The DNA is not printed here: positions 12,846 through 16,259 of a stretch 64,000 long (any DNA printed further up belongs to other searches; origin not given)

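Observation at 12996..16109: Membrane-anchored paralog made of the same repeats, sitting between virB9 and virB10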

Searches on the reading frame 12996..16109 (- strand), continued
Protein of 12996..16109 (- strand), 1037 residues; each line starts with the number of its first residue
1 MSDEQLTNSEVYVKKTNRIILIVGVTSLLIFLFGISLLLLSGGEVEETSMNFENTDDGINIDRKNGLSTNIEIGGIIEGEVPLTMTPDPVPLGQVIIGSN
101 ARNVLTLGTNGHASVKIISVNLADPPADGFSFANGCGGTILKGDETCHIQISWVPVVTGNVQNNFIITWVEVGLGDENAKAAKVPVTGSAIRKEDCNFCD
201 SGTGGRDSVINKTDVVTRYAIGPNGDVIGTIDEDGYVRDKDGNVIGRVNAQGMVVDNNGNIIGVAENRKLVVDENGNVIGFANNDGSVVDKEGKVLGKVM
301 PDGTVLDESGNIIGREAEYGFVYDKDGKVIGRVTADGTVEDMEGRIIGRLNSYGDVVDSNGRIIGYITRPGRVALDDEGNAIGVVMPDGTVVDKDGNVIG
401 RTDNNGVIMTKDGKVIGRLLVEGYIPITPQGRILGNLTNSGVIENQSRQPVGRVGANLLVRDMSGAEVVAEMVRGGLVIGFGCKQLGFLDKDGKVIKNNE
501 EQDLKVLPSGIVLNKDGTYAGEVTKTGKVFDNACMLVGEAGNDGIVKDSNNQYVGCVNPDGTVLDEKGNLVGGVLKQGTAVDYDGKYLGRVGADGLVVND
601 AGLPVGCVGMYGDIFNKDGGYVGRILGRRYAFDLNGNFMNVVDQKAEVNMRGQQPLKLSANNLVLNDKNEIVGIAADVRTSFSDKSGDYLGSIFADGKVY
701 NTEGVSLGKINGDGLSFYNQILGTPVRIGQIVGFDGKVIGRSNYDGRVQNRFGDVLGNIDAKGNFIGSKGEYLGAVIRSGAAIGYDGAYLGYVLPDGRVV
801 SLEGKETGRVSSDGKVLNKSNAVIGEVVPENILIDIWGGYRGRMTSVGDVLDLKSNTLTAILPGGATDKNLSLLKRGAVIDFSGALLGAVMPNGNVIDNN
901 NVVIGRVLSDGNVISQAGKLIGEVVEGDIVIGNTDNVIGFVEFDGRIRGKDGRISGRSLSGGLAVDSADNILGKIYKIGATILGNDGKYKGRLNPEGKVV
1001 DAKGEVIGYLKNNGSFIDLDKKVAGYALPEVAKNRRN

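Call 29: find_related_loci(query=A1, collection=genome_contigs, flank=8000)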
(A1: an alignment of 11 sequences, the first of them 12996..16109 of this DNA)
Query A1 (1037 aa) in genome_contigs; peptide patterns used: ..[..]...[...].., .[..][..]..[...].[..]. (x = any residue, [..] = any of these).
377 stretches matched a pattern; 170 encode a relative of the query (tblastn E <= 1e-3); the best 80 are kept; 80 distinct loci.
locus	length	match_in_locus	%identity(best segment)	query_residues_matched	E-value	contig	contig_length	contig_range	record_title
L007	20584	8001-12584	97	1-1037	0e+0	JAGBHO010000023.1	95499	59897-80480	MAG: Alphaproteobacteria bacterium isolate RGIG9125 Water_deer_Rectum.Co__c561915, whole genome shotgun sequence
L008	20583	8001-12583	94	1-1033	0e+0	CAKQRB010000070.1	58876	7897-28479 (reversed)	MAG: uncultured Alphaproteobacteria bacterium isolate REFINED_METABAT215_TOP10_CONTIGS_1500_ASSEMBLY_K127_MEGAHIT__Hadza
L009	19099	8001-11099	87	1-1033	0e+0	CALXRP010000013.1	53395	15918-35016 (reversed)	MAG: uncultured Alphaproteobacteria bacterium isolate BRZ_BN__bin26 genome assembly, contig: BRZ_BN__NODE_751_length_533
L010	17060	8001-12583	97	1-1037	0e+0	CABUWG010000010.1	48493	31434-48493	MAG TPA_asm: uncultured proteobacterium isolate MGYG-HGUT-04444 genome assembly, contig: GUT_GENOME274919_10, whole geno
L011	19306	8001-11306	56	1-1037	0e+0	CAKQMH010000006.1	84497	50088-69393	MAG: uncultured Alphaproteobacteria bacterium isolate REFINED_METABAT215_TOP10_CONTIGS_1500_ASSEMBLY_K77_MERGED__Hadza_M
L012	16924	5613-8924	55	1-1037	0e+0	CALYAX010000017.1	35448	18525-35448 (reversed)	MAG: uncultured Alphaproteobacteria bacterium isolate BRZ_DH__bin41 genome assembly, contig: BRZ_DH__NODE_1127_length_35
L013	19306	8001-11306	53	1-1037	0e+0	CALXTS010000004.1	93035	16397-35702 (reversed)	MAG: uncultured Alphaproteobacteria bacterium isolate BRZ_SL__bin119 genome assembly, contig: BRZ_SL__NODE_263_length_93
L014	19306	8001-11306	54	1-1037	0e+0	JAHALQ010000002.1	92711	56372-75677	MAG: Proteobacteria bacterium isolate L3_072_000M1_dasL3_072_000M1_concoct_80 L3_072_000M1_scaffold_121, whole genome sh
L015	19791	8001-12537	53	1-1037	0e+0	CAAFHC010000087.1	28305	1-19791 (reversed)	MAG TPA_asm: Alphaproteobacteria bacterium, isolate HGM16780, WGS project CAAFHC010000000 data, contig: SRS146812_64_k99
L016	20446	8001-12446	52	1-1037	0e+0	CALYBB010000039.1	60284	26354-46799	MAG: uncultured Alphaproteobacteria bacterium isolate E04__bin174 genome assembly, contig: E04__k127_1902048, whole geno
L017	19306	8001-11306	53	1-1037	0e+0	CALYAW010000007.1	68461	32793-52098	MAG: uncultured Alphaproteobacteria bacterium isolate BRZ_DM__bin108 genome assembly, contig: BRZ_DM__NODE_631_length_68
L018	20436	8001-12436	53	1-1037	0e+0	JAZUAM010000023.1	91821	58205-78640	MAG: Alphaproteobacteria bacterium isolate T1900045320_YK20190009.MAGScoT_cleanbin_000005 SGB_6346_k141_1492830, whole g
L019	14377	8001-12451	52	1-1037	0e+0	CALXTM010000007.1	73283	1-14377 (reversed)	MAG: uncultured Alphaproteobacteria bacterium isolate BRZ_DP__bin105 genome assembly, contig: BRZ_DP__NODE_505_length_73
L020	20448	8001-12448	53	1-1037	0e+0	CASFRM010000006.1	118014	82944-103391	uncultured proteobacterium isolate A86_L4_360360_idba_bin.2 genome assembly, contig: A86_L4_360360_idba_bin.2.fa_scaffol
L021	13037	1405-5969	50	1-1037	0e+0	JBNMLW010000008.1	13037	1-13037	MAG: Alphaproteobacteria bacterium isolate CM_BacCAZ1100.7 k141_134697_length_13037_cov_10.0000, whole genome shotgun se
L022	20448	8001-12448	53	1-1037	0e+0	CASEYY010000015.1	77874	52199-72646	uncultured proteobacterium isolate SI.O72.metabat-bins.143 genome assembly, contig: SI.O72.metabat-bins.143.fa_k141_1670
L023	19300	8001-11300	51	1-1037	0e+0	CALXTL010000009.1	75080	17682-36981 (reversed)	MAG: uncultured Alphaproteobacteria bacterium isolate BRZ_KN__bin99 genome assembly, contig: BRZ_KN__NODE_359_length_750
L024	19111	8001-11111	52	1-1037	0e+0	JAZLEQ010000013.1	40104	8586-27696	MAG: Alphaproteobacteria bacterium isolate T1900045013_TC20190006.MAGScoT_cleanbin_000005 SGB_4386_k141_2628226, whole g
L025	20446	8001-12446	52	1-1037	0e+0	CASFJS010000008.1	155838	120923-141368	uncultured proteobacterium isolate B35_L4_330330_idba_bin.27 genome assembly, contig: B35_L4_330330_idba_bin.27.fa_scaff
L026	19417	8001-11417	51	1-1037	0e+0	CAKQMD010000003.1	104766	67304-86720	MAG: uncultured Alphaproteobacteria bacterium isolate REFINED_METABAT215_TOP10_CONTIGS_1500_ASSEMBLY_K77_MERGED__Nepal_M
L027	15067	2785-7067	52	1-1037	0e+0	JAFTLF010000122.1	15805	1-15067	MAG: Alphaproteobacteria bacterium isolate RGIG3920 Roe_deer_Cecum-3__c566046, whole genome shotgun sequence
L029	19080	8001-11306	50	1-1037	0e+0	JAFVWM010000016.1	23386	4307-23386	MAG: Alphaproteobacteria bacterium isolate RGIG5458 Sheep_Colon-5__c157016, whole genome shotgun sequence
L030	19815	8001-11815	50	1-1037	0e+0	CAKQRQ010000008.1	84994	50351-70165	MAG: uncultured Alphaproteobacteria bacterium isolate REFINED_METABAT215_TOP10_CONTIGS_1500_ASSEMBLY_K77_MERGED__Hadza_M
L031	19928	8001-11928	49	1-1037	0e+0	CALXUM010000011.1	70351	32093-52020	MAG: uncultured Alphaproteobacteria bacterium isolate BRZ_CT__bin98 genome assembly, contig: BRZ_CT__NODE_657_length_703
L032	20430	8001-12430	51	1-1037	0e+0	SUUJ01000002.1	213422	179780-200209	MAG: Alphaproteobacteria bacterium isolate SIG43 NODE_208_length_213422_cov_3.194552, whole genome shotgun sequence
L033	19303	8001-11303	53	1-1037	0e+0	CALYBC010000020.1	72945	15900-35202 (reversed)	MAG: uncultured Alphaproteobacteria bacterium isolate E17__bin256 genome assembly, contig: E17__k127_1539773, whole geno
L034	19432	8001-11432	51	1-1037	0e+0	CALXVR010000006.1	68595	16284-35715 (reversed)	MAG: uncultured Alphaproteobacteria bacterium isolate BRZ_SB__bin123 genome assembly, contig: BRZ_SB__NODE_492_length_68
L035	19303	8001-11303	50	1-1037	0e+0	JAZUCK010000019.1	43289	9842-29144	MAG: Alphaproteobacteria bacterium isolate T1900045314_YK20190003.MAGScoT_cleanbin_000006 SGB_6269_k141_159139, whole ge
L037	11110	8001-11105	52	1-1036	0e+0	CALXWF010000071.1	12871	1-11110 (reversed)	MAG: uncultured Alphaproteobacteria bacterium isolate E19__bin150 genome assembly, contig: E19__k127_10159993, whole gen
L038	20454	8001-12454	49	1-1037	0e+0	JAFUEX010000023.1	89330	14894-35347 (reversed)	MAG: Alphaproteobacteria bacterium isolate RGIG4432 Roe_deer_Omasum-3__c2292, whole genome shotgun sequence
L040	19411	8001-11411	48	1-1037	0e+0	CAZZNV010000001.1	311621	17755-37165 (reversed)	MAG TPA_asm: uncultured Azospirillaceae bacterium isolate SRP199465_co1_58 genome assembly, contig: NODE_14_length_31162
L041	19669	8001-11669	47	1-1037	0e+0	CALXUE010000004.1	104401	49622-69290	MAG: uncultured Alphaproteobacteria bacterium isolate BRZ_MQ__bin8 genome assembly, contig: BRZ_MQ__NODE_263_length_1044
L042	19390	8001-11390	49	6-1037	0e+0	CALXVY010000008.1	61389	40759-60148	MAG: uncultured Alphaproteobacteria bacterium isolate BRZ_KI__bin16 genome assembly, contig: BRZ_KI__NODE_699_length_613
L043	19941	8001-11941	47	1-1037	0e+0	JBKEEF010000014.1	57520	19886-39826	MAG: Alphaproteobacteria bacterium isolate VLC_001 k251_2661100, whole genome shotgun sequence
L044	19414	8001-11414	47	1-1037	0e+0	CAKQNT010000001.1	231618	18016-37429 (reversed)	MAG: uncultured Alphaproteobacteria bacterium isolate REFINED_METABAT215_TOP10_CONTIGS_1500_ASSEMBLY_K77_MERGED__Hadza_M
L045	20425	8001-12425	45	2-1037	0e+0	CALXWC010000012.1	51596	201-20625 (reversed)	MAG: uncultured Alphaproteobacteria bacterium isolate BRZ_QQ__bin19 genome assembly, contig: BRZ_QQ__NODE_656_length_515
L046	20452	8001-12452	48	1-1037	0e+0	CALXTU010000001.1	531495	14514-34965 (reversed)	MAG: uncultured Alphaproteobacteria bacterium isolate BRZ_PK__bin103 genome assembly, contig: BRZ_PK__NODE_2_length_5314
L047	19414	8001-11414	51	1-1037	0e+0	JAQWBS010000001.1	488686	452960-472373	MAG: Alphaproteobacteria bacterium isolate STF2_225 NODE_2_length_488686_cov_7.423898_Sandtown_F2, whole genome shotgun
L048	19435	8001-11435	44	1-1037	0e+0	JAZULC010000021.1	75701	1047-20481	MAG: Alphaproteobacteria bacterium isolate T1900045247_TH20190017.MAGScoT_cleanbin_000094 SGB_5670_k141_4748118, whole g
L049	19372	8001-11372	45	17-1037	0e+0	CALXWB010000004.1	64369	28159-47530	MAG: uncultured Alphaproteobacteria bacterium isolate BRZ_AT__bin33 genome assembly, contig: BRZ_AT__NODE_597_length_643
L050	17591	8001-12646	45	1-1037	0e+0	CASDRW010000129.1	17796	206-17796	uncultured proteobacterium isolate SI.B40.metabat-bins.148 genome assembly, contig: SI.B40.metabat-bins.148.fa_k141_3973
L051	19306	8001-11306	55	1-1037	0e+0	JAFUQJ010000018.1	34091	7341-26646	MAG: Alphaproteobacteria bacterium isolate RGIG4730 Roe_deer_Rectum.Co__c179762, whole genome shotgun sequence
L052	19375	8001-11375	44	17-1037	0e+0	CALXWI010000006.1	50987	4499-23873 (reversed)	MAG: uncultured Alphaproteobacteria bacterium isolate BRZ_ED__bin7 genome assembly, contig: BRZ_ED__NODE_795_length_5098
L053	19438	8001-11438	45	1-1037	0e+0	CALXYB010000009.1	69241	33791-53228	MAG: uncultured Alphaproteobacteria bacterium isolate BRZ_DL__bin79 genome assembly, contig: BRZ_DL__NODE_646_length_692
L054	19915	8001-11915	56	1-1037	0e+0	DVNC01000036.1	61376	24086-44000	MAG TPA_asm: Candidatus Scatocola faecipullorum isolate ChiW3-316 ChiW3__C90362_L61376_SRR5506726, whole genome shotgun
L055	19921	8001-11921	56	1-1037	0e+0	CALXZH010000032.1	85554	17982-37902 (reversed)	MAG: uncultured Alphaproteobacteria bacterium isolate E27__bin373 genome assembly, contig: E27__k127_435026, whole genom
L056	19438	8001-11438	43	1-1037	0e+0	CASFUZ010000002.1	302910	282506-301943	uncultured proteobacterium isolate O15_L1_384384_idba_bin.74 genome assembly, contig: O15_L1_384384_idba_bin.74.fa_scaff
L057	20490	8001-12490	44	1-1037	0e+0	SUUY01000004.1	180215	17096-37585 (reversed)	MAG: Alphaproteobacteria bacterium isolate SIG58 NODE_1372_length_180215_cov_11.433621, whole genome shotgun sequence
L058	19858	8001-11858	54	1-1037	0e+0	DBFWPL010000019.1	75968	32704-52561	MAG TPA_asm: Alphaproteobacteria bacterium isolate MAG7984 contig19, whole genome shotgun sequence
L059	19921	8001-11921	55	1-1037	0e+0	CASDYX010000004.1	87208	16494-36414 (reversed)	uncultured proteobacterium isolate O18_L1_385385_idba_bin.5 genome assembly, contig: O18_L1_385385_idba_bin.5.fa_scaffol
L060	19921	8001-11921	55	1-1037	0e+0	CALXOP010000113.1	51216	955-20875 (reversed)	MAG: uncultured Alphaproteobacteria bacterium isolate E12__bin290 genome assembly, contig: E12__k127_5579550, whole geno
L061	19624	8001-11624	43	1-1037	0e+0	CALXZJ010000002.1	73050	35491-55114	MAG: uncultured Alphaproteobacteria bacterium isolate BRZ_EQ__bin53 genome assembly, contig: BRZ_EQ__NODE_831_length_730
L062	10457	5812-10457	55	1-1037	0e+0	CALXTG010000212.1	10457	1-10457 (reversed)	MAG: uncultured Alphaproteobacteria bacterium isolate E01__bin302 genome assembly, contig: E01__k127_1509474, whole geno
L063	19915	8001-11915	54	1-1037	0e+0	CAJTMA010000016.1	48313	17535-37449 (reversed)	MAG TPA_asm: uncultured Alphaproteobacteria bacterium isolate MGBC104355 genome assembly, contig: MGBC104355.16, whole g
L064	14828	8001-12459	44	1-1037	0e+0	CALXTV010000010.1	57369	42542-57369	MAG: uncultured Alphaproteobacteria bacterium isolate BRZ_LG__bin14 genome assembly, contig: BRZ_LG__NODE_713_length_573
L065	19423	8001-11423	47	2-1037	0e+0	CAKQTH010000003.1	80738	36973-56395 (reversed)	MAG: uncultured Alphaproteobacteria bacterium isolate REFINED_METABAT215_TOP10_CONTIGS_1500_ASSEMBLY_K77_MERGED__Hadza_M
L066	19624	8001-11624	43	1-1037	0e+0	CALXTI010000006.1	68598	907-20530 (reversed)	MAG: uncultured Alphaproteobacteria bacterium isolate BRZ_LA__bin12 genome assembly, contig: BRZ_LA__NODE_207_length_685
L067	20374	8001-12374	54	1-1037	0e+0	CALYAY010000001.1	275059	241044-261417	MAG: uncultured Alphaproteobacteria bacterium isolate BRZ_RM__bin80 genome assembly, contig: BRZ_RM__NODE_8_length_27505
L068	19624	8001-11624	42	1-1037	0e+0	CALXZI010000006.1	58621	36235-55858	MAG: uncultured Alphaproteobacteria bacterium isolate BRZ_RN__bin68 genome assembly, contig: BRZ_RN__NODE_529_length_586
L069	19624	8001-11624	42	1-1037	0e+0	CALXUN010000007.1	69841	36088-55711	MAG: uncultured Alphaproteobacteria bacterium isolate BRZ_FB__bin86 genome assembly, contig: BRZ_FB__NODE_532_length_698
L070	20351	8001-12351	42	1-1037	0e+0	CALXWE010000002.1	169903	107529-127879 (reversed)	MAG: uncultured Alphaproteobacteria bacterium isolate BRZ_SP__bin53 genome assembly, contig: BRZ_SP__NODE_58_length_1699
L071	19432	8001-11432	44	1-1037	0e+0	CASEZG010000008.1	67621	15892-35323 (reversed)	uncultured proteobacterium isolate O35_L1_319319_idba_bin.187 genome assembly, contig: O35_L1_319319_idba_bin.187.fa_sca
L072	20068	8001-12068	51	1-1037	0e+0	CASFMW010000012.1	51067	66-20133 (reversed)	uncultured proteobacterium isolate O25_L1_391391_idba_bin.172 genome assembly, contig: O25_L1_391391_idba_bin.172.fa_sca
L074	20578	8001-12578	50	218-1037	0e+0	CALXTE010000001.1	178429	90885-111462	MAG: uncultured Alphaproteobacteria bacterium isolate BRZ_SN__bin90 genome assembly, contig: BRZ_SN__NODE_47_length_1784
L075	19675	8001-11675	40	1-1037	0e+0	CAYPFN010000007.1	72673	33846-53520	MAG TPA_asm: uncultured Azospirillaceae bacterium isolate SRP141132_co1_303 genome assembly, contig: NODE_155_length_726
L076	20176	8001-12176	49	4-1037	0e+0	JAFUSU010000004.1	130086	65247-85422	MAG: Alphaproteobacteria bacterium isolate RGIG4793 Roe_deer_Reticulum-3__c256, whole genome shotgun sequence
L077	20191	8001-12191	50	1-1037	0e+0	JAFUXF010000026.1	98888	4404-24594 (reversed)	MAG: Alphaproteobacteria bacterium isolate RGIG4908 Roe_deer_Rumen-2__c3950, whole genome shotgun sequence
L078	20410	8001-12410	50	2-1037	0e+0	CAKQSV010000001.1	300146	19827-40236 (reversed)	MAG: uncultured Alphaproteobacteria bacterium isolate REFINED_METABAT215_TOP10_CONTIGS_1500_ASSEMBLY_K77_MERGED__Hadza_M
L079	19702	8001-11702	49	6-1037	0e+0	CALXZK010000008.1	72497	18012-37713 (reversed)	MAG: uncultured Alphaproteobacteria bacterium isolate BRZ_QR__bin60 genome assembly, contig: BRZ_QR__NODE_234_length_724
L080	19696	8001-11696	49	6-1037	0e+0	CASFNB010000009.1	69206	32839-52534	uncultured proteobacterium isolate A1_L3_371371_idba_bin.16 genome assembly, contig: A1_L3_371371_idba_bin.16.fa_scaffol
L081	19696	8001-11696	49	6-1037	0e+0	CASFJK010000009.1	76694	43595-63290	uncultured proteobacterium isolate B12_L1_324324_idba_bin.34 genome assembly, contig: B12_L1_324324_idba_bin.34.fa_scaff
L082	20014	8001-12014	45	1-1037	0e+0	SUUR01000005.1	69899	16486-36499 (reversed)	MAG: Alphaproteobacteria bacterium isolate SIG51 NODE_9497_length_69899_cov_3.835622, whole genome shotgun sequence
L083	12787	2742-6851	44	1-1037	0e+0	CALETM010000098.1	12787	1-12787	MAG TPA_asm: uncultured Alphaproteobacteria bacterium isolate ERR2619727_bin.69_CONCOCT_v1.1_MAG genome assembly, contig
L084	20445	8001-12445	51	1-1037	0e+0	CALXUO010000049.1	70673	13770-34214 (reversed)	MAG: uncultured Alphaproteobacteria bacterium isolate E20__bin257 genome assembly, contig: E20__k127_2725545, whole geno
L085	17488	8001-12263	37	1-1037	0e+0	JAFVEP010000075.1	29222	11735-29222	MAG: Alphaproteobacteria bacterium isolate RGIG5100 Roe_deer_Rumen.Co__c1367782, whole genome shotgun sequence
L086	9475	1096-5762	37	1-1037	0e+0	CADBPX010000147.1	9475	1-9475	MAG: uncultured proteobacterium isolate RUG14194 genome assembly, contig: RUG14194_asm_147, whole genome shotgun sequenc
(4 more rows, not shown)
